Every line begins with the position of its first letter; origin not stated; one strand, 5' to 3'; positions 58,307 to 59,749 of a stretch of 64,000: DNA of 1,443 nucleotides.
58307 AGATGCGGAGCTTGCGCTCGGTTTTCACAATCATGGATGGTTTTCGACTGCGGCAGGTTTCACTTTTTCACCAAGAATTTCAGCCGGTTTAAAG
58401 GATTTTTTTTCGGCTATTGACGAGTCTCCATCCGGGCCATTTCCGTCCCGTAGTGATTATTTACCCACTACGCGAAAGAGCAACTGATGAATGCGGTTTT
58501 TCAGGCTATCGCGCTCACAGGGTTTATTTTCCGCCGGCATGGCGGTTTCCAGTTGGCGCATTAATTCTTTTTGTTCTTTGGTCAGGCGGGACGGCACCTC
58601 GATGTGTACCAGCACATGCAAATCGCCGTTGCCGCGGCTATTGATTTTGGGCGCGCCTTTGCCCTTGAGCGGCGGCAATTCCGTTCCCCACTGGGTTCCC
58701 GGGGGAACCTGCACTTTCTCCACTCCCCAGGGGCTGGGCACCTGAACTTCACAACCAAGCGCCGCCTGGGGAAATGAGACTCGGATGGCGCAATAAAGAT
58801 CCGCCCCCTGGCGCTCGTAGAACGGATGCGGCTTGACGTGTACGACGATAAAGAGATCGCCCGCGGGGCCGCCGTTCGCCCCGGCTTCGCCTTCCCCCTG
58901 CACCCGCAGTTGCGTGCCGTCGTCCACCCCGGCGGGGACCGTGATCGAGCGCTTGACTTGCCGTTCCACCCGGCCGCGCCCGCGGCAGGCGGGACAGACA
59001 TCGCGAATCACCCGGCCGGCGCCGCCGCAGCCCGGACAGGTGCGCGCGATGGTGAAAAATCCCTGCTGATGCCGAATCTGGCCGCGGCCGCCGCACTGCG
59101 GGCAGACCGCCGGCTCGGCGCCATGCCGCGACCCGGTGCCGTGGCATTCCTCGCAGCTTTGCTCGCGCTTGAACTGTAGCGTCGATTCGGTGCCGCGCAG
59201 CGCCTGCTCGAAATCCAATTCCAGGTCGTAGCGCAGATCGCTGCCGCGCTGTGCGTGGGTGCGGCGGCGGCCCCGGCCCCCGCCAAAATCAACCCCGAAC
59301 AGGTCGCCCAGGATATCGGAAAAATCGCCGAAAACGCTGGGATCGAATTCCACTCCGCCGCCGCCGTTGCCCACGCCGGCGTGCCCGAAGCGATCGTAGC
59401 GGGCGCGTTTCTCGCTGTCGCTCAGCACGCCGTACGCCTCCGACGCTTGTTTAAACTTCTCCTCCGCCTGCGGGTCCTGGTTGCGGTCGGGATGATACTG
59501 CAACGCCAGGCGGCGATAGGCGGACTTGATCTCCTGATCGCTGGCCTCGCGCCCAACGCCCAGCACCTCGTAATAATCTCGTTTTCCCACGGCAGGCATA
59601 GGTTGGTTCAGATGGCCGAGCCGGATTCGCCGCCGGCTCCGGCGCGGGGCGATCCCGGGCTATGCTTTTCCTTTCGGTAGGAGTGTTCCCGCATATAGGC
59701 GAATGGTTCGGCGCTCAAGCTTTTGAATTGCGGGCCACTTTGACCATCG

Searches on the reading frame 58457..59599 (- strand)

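Call 61: search_protein_families(library=pfam, proteins=[window:58457-59599:-], max_evalue=0.00001)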
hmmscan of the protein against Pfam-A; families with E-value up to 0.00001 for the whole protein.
window:58457-59599:- (380 aa): 3 families
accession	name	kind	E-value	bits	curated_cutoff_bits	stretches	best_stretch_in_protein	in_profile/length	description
PF01556.23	DnaJ_C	-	4.1e-45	154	26.6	1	122-336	1-152/152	DnaJ C terminal domain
PF00226.36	DnaJ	-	2.8e-28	98.2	27.8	1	8-69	1-63/63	DnaJ domain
PF00684.25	DnaJ_CXXCXGXG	-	9.7e-15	55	32.7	1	149-209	1-65/65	DnaJ central domain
